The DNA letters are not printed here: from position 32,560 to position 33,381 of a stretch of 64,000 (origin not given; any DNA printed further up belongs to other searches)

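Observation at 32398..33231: Bactofilin fused to a DNA-binding HTH, paired with an HTH protein carrying a membrane anchor: a candidate DNA-tethering module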

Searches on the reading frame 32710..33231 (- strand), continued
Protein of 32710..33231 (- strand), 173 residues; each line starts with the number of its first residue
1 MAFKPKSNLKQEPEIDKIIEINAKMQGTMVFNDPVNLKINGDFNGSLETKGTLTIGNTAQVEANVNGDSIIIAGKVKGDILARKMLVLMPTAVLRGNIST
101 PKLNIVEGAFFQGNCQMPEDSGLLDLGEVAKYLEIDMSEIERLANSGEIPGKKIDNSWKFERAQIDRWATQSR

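Call 21: search_protein_families(library=pfam, proteins=[P0263, P0327, P0291, P0348, P0268, P0294, P0364, P0373, P0378, P0271], max_evalue=0.01)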
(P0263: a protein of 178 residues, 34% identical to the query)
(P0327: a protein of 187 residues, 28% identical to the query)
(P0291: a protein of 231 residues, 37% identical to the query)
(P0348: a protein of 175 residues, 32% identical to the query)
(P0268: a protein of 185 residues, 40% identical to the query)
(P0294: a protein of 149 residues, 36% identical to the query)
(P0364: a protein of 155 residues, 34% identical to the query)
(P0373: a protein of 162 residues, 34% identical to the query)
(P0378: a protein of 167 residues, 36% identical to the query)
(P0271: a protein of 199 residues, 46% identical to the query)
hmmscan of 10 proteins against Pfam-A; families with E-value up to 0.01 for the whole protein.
P0263 (178 aa): 2 families
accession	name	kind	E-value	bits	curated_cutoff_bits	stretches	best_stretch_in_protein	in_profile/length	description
PF04519.19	Bactofilin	-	1.4e-22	80.2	27.9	1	14-110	3-97/98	Polymer-forming cytoskeletal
PF12728.13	HTH_17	-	4.7e-10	40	27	1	125-173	2-50/51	Helix-turn-helix domain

P0327 (187 aa): 2 families
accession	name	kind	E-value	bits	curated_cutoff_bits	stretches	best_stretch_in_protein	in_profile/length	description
PF04519.19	Bactofilin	-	2.9e-20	72.8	27.9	1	14-108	6-98/98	Polymer-forming cytoskeletal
PF12728.13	HTH_17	-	4.4e-11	43.3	27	1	122-171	2-50/51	Helix-turn-helix domain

P0291 (231 aa): 25 families
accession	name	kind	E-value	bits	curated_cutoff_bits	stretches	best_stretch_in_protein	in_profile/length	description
PF12728.13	HTH_17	-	9.7e-36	122.2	27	3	99-147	2-50/51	Helix-turn-helix domain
PF18805.7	LRR_10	-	1.1e-08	35.2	30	0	56-74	34-51/67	Leucine-rich repeat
PF00376.29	MerR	-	2.5e-08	34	28.2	1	172-203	1-34/38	MerR family regulatory protein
PF13384.12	HTH_23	-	7.5e-07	29.2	24.6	1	164-192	12-39/50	Homeodomain-like domain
PF12964.13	DUF3853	-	7.6e-07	29.6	22.1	0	146-196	24-72/97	Protein of unknown function (DUF3853)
PF02796.21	HTH_7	-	5.1e-06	27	23.8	1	155-189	7-40/45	Helix-turn-helix domain of resolvase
PF10743.14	Phage_Cox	-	6.5e-06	26.3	27.5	0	170-197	11-38/87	Regulatory phage protein cox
PF01978.25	TrmB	-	1.1e-05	25.6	25.6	0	167-190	19-42/68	Sugar-specific transcriptional regulator TrmB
PF09339.16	HTH_IclR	-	2.2e-05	24.5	22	0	167-191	15-39/52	IclR helix-turn-helix domain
PF01381.28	HTH_3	-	2.8e-05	24.5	23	0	163-192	2-31/55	Helix-turn-helix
PF13411.12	MerR_1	-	4e-05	24.1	21.6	0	171-214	1-45/69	MerR HTH family regulatory protein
PF13551.12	HTH_29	-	6.5e-05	23.4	28.1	0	165-192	7-34/64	Winged helix-turn helix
PF13443.12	HTH_26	-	0.00021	21.9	22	0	164-193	4-33/63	Cro/C1-type HTH DNA-binding domain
PF05930.18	Phage_AlpA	-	0.0005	20.3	21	0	174-198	7-31/51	Prophage CP4-57 regulatory protein (AlpA)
PF13591.12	MerR_2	-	0.00076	19.7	29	0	172-225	2-55/84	MerR HTH family regulatory protein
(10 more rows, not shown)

P0348 (175 aa): 2 families
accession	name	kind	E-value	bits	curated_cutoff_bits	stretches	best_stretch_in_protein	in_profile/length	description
PF04519.19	Bactofilin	-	1.9e-27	95.8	27.9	1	16-113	1-98/98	Polymer-forming cytoskeletal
PF25084.1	LbH_EIF2B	-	0.0059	17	54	0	47-120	19-93/105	EIF2B subunit epsilon LbH domain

P0268 (185 aa): 2 families
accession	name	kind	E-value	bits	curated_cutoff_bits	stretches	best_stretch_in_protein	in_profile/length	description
PF04519.19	Bactofilin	-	1.1e-22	80.5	27.9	1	18-110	8-98/98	Polymer-forming cytoskeletal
PF12728.13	HTH_17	-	6.9e-09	36.3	27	1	133-182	2-50/51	Helix-turn-helix domain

P0294 (149 aa): 1 family
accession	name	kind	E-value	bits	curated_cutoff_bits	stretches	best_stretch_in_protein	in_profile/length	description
PF04519.19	Bactofilin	-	6.4e-27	94.1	27.9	1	15-112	1-98/98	Polymer-forming cytoskeletal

P0364 (155 aa): 1 family
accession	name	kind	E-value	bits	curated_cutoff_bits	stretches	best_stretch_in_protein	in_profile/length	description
PF04519.19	Bactofilin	-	1.7e-28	99.2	27.9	1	14-112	1-98/98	Polymer-forming cytoskeletal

P0373 (162 aa): 1 family
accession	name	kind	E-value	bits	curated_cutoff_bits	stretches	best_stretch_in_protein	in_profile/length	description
PF04519.19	Bactofilin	-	6.5e-27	94.1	27.9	1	29-124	2-97/98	Polymer-forming cytoskeletal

P0378 (167 aa): 1 family
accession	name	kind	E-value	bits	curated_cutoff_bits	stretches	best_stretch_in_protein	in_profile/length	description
PF04519.19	Bactofilin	-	2.1e-26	92.4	27.9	1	14-110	1-97/98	Polymer-forming cytoskeletal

P0271 (199 aa): 2 families
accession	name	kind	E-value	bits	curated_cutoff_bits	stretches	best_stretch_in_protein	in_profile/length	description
PF04519.19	Bactofilin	-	4.6e-17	62.5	27.9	1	73-137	33-97/98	Polymer-forming cytoskeletal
PF12728.13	HTH_17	-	1e-07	32.5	27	1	154-198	6-50/51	Helix-turn-helix domain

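Call 27: find_related_loci(query=A2, collection=metagenome_contigs, flank=3000)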
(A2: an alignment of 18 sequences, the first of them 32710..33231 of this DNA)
Query A2 (173 aa) in metagenome_contigs; peptide patterns used: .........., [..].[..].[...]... (x = any residue, [..] = any of these).
354 stretches matched a pattern; 205 encode a relative of the query (tblastn E <= 1e-3); the best 80 are kept; 80 distinct loci.
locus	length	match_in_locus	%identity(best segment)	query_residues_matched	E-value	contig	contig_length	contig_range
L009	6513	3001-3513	80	1-170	4e-91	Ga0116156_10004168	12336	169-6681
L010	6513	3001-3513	80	1-170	4e-91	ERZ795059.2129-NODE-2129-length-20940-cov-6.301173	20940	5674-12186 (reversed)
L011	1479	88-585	76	1-169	9e-86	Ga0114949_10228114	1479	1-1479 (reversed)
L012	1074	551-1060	66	1-173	6e-81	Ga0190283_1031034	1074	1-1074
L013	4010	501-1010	66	1-173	5e-75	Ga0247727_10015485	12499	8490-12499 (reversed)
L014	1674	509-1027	66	1-168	8e-78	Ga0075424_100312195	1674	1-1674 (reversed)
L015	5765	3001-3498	69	1-169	1e-74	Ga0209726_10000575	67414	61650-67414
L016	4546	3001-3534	65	1-173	3e-73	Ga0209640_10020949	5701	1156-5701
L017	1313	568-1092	64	1-173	9e-78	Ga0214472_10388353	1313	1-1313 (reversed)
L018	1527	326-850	64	1-173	6e-77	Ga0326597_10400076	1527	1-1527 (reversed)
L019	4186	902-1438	63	1-173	7e-73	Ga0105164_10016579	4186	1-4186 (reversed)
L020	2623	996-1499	66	1-170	8e-74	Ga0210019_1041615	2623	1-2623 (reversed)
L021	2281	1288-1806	64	1-173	2e-74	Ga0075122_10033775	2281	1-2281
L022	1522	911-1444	65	1-173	8e-76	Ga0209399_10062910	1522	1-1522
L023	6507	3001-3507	65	1-173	4e-72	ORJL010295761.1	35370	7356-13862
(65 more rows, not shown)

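Call 34: predict_structure(alignment_id=A1)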
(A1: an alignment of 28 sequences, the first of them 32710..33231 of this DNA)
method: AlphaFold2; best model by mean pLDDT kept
length: 173 residues; sequences in the alignment: 28
mean_pLDDT: 87.2   pTM: 0.64
mean pLDDT of the five models: 87.2, 85.9, 84.8, 84.3, 83.8
residues with pLDDT >= 90: 97; 70-90: 55; 50-70: 10; < 50: 11
segments of 3 or more residues with pLDDT < 50: 7-15
pLDDT, mean of each block of 10 residues (from residue 1): 51 63 92 94 96 96 96 97 96 97 95 87 79 87 88 86 86 67
secondary structure, 60 per line:
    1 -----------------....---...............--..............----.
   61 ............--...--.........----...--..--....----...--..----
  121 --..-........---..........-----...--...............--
elements in order: E18-21 E25-39 E42-55 E60-72 E75-77 E80-88 E93-95 E102-105 E110-112 H126-133 H137-146 E152-154 E157-161 H162-171

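Call 39: fold_search(model_id=the predicted structure, library=pdb)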
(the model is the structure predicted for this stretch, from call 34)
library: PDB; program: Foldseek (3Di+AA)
matches with E <= 10: 477; with E <= 0.001: 0
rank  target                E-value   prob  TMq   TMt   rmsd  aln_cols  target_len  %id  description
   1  6rib_A                4.4e-03  1.00  0.53  0.90   1.5       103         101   29  Cryo-EM reconstruction of Thermus thermophilus bactofilin double helical filaments (released 2019-07-17)
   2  2n3d_MODEL_1_A        9.6e-03  1.00  0.51  0.83   2.0       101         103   28  Atomic structure of the cytoskeletal bactofilin BacA revealed by solid-state NMR (released 2015-12-16)
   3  6ria_1                1.7e-02  1.00  0.33  0.62   8.8       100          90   26  Bactofilin from Thermus thermophilus, F105R mutant crystal structure (released 2019-07-17)
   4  6ama_B                1.0e-01  1.00  0.26  0.73   1.7        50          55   20  Structure of S. coelicolor/S. venezuelae BldC-smeA-ssfA complex to 3.09 Angstrom (released 2018-03-28)
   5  6ama_P                1.4e-01  1.00  0.26  0.73   1.7        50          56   20  Structure of S. coelicolor/S. venezuelae BldC-smeA-ssfA complex to 3.09 Angstrom (released 2018-03-28)
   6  6ama_H                2.0e-01  1.00  0.26  0.74   1.6        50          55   20  Structure of S. coelicolor/S. venezuelae BldC-smeA-ssfA complex to 3.09 Angstrom (released 2018-03-28)
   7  8dgl_B                2.7e-01  1.00  0.27  0.64   1.3        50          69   16  Crystal Structure of the RdfS Excisionase (released 2022-10-05)
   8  6amk_B                3.7e-01  1.00  0.26  0.78   1.6        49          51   20  Structure of Streptomyces venezuelae BldC-whiI opt complex (released 2018-03-28)
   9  6ama_Y                3.7e-01  1.00  0.26  0.71   1.7        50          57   20  Structure of S. coelicolor/S. venezuelae BldC-smeA-ssfA complex to 3.09 Angstrom (released 2018-03-28)
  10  5i44_A                3.9e-01  1.00  0.25  0.61   1.9        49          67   12  Structure of RacA-DNA complex; P21 form (released 2016-05-04)
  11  5i44_G                3.9e-01  1.00  0.24  0.56   1.7        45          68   13  Structure of RacA-DNA complex; P21 form (released 2016-05-04)
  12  5i44_B                3.9e-01  0.99  0.26  0.59   2.7        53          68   11  Structure of RacA-DNA complex; P21 form (released 2016-05-04)
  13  5d8c_B                3.9e-01  0.99  0.25  0.33   2.0        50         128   14  Crystal structure of HiNmlR, a MerR family regulator lacking the sensor domain, bound to promoter DNA (released 2016-06-29)
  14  6amk_A                4.6e-01  1.00  0.26  0.78   1.5        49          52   20  Structure of Streptomyces venezuelae BldC-whiI opt complex (released 2018-03-28)
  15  6ama_A                5.8e-01  1.00  0.26  0.75   1.7        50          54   20  Structure of S. coelicolor/S. venezuelae BldC-smeA-ssfA complex to 3.09 Angstrom (released 2018-03-28)
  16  5i44_I                5.8e-01  0.98  0.24  0.58   2.8        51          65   12  Structure of RacA-DNA complex; P21 form (released 2016-05-04)
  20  8dgl_A                7.6e-01  1.00  0.27  0.67   1.2        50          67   16  Crystal Structure of the RdfS Excisionase (released 2022-10-05)
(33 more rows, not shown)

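Call 52: find_homologous_proteins(query=A6)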
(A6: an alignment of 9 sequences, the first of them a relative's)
Query A6 (9 sequences) (187 aa, profile of the alignment): 73 proteins with E <= 0.001 among 2953 candidates.
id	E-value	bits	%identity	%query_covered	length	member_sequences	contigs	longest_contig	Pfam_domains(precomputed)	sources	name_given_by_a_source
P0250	1.9e-65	238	22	86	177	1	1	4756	PF04519.20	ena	-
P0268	3.4e-59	217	24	90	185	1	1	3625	PF12728.14,PF04519.20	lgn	-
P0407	4.0e-58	214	25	89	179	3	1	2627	PF12728.14,PF04519.20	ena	-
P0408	4.6e-58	214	28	87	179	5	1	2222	PF12728.14,PF04519.20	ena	-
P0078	1.1e-56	209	28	87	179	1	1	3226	PF12728.14,PF04519.20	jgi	jgi:excisionase family DNA binding protein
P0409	2.8e-56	208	22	90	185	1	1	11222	PF12728.14,PF04519.20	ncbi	-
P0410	6.1e-56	207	25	90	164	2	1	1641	PF12728.14,PF04519.20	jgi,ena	-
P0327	1.5e-55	206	100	100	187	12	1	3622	PF12728.14,PF04519.20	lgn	-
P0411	1.6e-55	205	28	85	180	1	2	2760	PF12728.14,PF04519.20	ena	-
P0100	2.5e-54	202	29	87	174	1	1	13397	PF12728.14,PF04519.20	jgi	jgi:excisionase family DNA binding protein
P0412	3.4e-54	201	26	85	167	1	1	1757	PF12728.14,PF04519.20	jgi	-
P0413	7.6e-54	200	24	86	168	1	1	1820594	PF12728.14,PF04519.20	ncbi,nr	ncbi:MAG: polymer-forming cytoskeletal protein [Candidatus Omnitrophota bacterium]|nr:MAG: polymer-f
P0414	1.7e-53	199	22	87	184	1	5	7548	PF12728.14,PF04519.20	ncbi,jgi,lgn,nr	ncbi:MAG: helix-turn-helix domain-containing protein [Candidatus Omnitrophica bacterium]|nr:helix-tu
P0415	2.4e-53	198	24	87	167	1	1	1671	PF12728.14,PF04519.20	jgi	-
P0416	2.5e-53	198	23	90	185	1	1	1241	PF12728.14,PF04519.20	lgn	-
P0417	2.7e-53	198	25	87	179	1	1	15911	PF12728.14,PF04519.20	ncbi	-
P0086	3.1e-53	198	26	89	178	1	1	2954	PF12728.14,PF04519.20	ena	-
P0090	3.8e-53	198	27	87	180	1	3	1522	PF12728.14,PF04519.20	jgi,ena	-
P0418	5.5e-53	197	27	87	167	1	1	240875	PF12728.14,PF04519.20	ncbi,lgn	-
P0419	1.4e-52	196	24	90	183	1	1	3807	PF12728.14,PF04519.20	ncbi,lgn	-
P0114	1.7e-52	196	30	85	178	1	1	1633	PF12728.14,PF04519.20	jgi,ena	-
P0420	1.9e-52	195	29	90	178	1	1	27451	PF12728.14,PF04519.20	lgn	-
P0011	2.5e-52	195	26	86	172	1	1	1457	PF12728.14,PF04519.20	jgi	-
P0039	3.7e-52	195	25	84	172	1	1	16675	PF12728.14,PF04519.20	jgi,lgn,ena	-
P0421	4.2e-52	194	28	90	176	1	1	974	PF12728.14,PF04519.20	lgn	-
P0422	5.5e-52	194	26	88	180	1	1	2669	PF04519.20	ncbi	-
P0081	5.6e-52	194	27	93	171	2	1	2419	PF12728.14,PF04519.20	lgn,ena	-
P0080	6.0e-52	194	27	87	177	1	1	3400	PF12728.14,PF04519.20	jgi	jgi:excisionase family DNA binding protein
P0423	8.9e-52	193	26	87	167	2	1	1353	PF12728.14,PF04519.20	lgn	-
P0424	2.3e-51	192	25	84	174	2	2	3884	PF12728.14,PF04519.20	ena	-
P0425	6.0e-51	191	26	87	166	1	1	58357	PF12728.14,PF04519.20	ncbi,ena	ncbi:MAG: polymer-forming cytoskeletal protein [Candidatus Omnitrophota bacterium]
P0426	2.2e-50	189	25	87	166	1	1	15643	PF12728.14,PF04519.20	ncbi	ncbi:MAG: polymer-forming cytoskeletal protein [Candidatus Omnitrophota bacterium]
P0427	2.3e-50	189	26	85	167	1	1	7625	PF12728.14,PF04519.20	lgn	-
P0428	5.2e-50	188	29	85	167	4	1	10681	PF12728.14,PF04519.20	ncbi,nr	ncbi:MAG: polymer-forming cytoskeletal protein [Candidatus Omnitrophica bacterium]|nr:polymer-formin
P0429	1.1e-49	186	29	87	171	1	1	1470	PF12728.14,PF04519.20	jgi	jgi:excisionase family DNA binding protein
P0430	1.5e-48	183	28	91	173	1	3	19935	PF12728.14,PF04519.20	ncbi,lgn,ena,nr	ncbi:MAG: polymer-forming cytoskeletal protein [Candidatus Omnitrophica bacterium]|nr:polymer-formin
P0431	2.3e-48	182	62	96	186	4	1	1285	PF12728.14,PF04519.20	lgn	-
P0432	2.5e-48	182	62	96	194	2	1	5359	PF12728.14,PF04519.20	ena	-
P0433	3.6e-48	182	71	98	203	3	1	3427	PF12728.14,PF04519.20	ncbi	-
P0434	1.3e-47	180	76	99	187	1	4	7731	PF12728.14,PF04519.20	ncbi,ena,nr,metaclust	ncbi:MAG: hypothetical protein A3G38_03000 [Omnitrophica WOR_2 bacterium RIFCSPLOWO2_12_FULL_51_8]|n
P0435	7.2e-47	177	61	93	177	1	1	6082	PF12728.14,PF04519.20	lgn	-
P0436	1.1e-46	177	60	94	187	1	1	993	PF12728.14,PF04519.20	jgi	jgi:excisionase family DNA binding protein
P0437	2.2e-46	176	68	90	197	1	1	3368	PF12728.14,PF04519.20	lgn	-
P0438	1.4e-44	170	62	97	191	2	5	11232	PF12728.14,PF04519.20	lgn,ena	-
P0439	3.9e-44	168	27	93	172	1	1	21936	PF12728.14,PF04519.20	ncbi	-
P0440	9.4e-24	102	90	59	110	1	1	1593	PF12728.14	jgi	-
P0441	4.5e-23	100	27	64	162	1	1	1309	PF04519.20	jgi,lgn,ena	-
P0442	1.3e-21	95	28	62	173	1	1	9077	PF04519.20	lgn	-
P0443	2.1e-21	94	30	43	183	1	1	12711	PF04519.20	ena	-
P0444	3.3e-21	94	70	53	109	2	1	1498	PF12728.14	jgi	-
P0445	3.2e-20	91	31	48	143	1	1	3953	PF04519.20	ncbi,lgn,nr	ncbi:MAG: polymer-forming cytoskeletal protein [Deltaproteobacteria bacterium]|nr:polymer-forming cy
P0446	1.6e-18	85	23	42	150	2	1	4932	PF04519.20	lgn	-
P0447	3.3e-18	84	23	42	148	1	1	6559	PF04519.20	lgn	-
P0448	3.9e-16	77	25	52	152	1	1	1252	PF04519.20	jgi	jgi:cytoskeletal protein CcmA (bactofilin family)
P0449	1.4e-14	72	30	54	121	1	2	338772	PF04519.20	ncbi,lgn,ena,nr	ncbi:MAG: polymer-forming cytoskeletal protein [Treponemataceae bacterium]|nr:polymer-forming cytosk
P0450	2.7e-13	68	23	49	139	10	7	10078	PF04519.20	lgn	-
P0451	7.8e-11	60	33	62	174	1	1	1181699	PF04519.20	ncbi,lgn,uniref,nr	ncbi:polymer-forming cytoskeletal protein [Rhodobacter sp. Har01]|uniref:bactofilin family protein n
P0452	1.2e-10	59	33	53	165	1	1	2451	PF04519.20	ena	-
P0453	4.0e-10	58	38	48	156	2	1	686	PF04519.20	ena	-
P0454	8.5e-10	57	36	56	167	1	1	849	PF04519.20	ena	-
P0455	8.8e-10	57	31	62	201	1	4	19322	PF04519.20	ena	-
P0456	1.4e-8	53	22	40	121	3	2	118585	PF04519.20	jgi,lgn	-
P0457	5.5e-8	51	32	37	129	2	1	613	PF04519.20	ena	-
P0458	8.4e-8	50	30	43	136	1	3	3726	PF04519.20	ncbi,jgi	jgi:cytoskeletal protein CcmA (bactofilin family)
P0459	1.5e-7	49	26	37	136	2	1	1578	PF04519.20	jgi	jgi:cytoskeletal protein CcmA (bactofilin family)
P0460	1.8e-7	49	29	45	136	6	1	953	PF04519.20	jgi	jgi:cytoskeletal protein CcmA (bactofilin family)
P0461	2.8e-7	48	32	37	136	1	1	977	PF04519.20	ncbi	-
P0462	6.1e-7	47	42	19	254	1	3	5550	PF04519.20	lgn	-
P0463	1.0e-6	47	30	20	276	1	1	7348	PF04519.20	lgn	-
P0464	1.1e-6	46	41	20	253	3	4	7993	PF04519.20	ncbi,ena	-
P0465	1.2e-6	46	32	37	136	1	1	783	PF04519.20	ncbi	-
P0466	1.3e-6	46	28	22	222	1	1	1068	PF04519.20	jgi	-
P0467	4.9e-5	41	19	49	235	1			PF04519.20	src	-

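Call 53: find_encoding_contigs(protein=P0434, flank=4000, max_places=1)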
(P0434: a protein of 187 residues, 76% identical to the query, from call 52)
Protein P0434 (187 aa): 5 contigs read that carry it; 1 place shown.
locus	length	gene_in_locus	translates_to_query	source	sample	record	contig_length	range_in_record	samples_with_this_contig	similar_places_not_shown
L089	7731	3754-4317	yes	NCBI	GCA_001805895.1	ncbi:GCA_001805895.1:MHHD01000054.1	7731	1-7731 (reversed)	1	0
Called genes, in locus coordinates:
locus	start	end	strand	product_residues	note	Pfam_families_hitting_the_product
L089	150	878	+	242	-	-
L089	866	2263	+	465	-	PF00142:Fer4_NifH (weak), PF01656:CbiA, PF02374:ArsA_ATPase (faint), PF06564:CBP_BcsQ, PF09140:MipZ, PF10609:ParA (weak), PF13614:AAA_31, PF16561:AMPK1_CBM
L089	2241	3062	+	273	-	-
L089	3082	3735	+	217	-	-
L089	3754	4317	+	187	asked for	PF04519:Bactofilin, PF12728:HTH_17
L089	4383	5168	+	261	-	PF05552:MS_channel_1st_1 (weak)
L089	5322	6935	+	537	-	PF00989:PAS (weak), PF13188:PAS_8 (faint), PF08447:PAS_3 (faint), PF00989:PAS, PF08448:PAS_4, PF13426:PAS_9, PF00512:HisKA, PF02518:HATPase_c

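Call 54: find_encoding_contigs(protein=P0409, flank=4000, max_places=1)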
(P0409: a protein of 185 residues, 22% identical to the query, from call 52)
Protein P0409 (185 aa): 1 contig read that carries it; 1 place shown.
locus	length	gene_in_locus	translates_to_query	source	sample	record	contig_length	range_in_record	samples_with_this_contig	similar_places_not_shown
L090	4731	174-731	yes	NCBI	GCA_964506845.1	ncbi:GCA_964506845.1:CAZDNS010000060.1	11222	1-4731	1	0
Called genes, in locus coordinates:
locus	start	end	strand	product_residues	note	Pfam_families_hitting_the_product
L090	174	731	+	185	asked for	PF04519:Bactofilin, PF12728:HTH_17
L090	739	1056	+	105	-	PF12728:HTH_17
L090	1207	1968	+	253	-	PF00731:AIRC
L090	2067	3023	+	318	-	PF13472:Lipase_GDSL_2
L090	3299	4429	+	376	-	PF01969:Ni_insertion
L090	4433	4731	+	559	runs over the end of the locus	PF05157:MshEN, PF00437:T2SSE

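Call 55: find_encoding_contigs(protein=P0413, flank=4000, max_places=1)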
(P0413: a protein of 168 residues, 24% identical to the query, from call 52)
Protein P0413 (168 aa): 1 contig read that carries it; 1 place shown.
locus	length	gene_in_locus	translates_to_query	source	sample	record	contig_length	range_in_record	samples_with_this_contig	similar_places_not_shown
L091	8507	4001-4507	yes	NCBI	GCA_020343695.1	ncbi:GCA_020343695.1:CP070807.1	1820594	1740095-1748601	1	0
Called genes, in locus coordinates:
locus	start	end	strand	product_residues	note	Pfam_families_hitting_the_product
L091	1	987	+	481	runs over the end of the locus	PF02934:GatB_N, PF02637:GatB_Yqey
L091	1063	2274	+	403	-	PF22694:CtpB_N-like (faint), PF00595:PDZ, PF13180:PDZ_2, PF17820:PDZ_6, PF03572:Peptidase_S41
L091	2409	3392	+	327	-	PF00814:TsaD, PF22521:HypF_C_2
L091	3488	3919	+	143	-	PF02308:MgtC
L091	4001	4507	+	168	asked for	PF04519:Bactofilin, PF12728:HTH_17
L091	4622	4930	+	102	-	PF12728:HTH_17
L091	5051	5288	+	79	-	-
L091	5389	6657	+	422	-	-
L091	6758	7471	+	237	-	PF07969:Amidohydro_3, PF01979:Amidohydro_1 (faint)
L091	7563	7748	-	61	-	-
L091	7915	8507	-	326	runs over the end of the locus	-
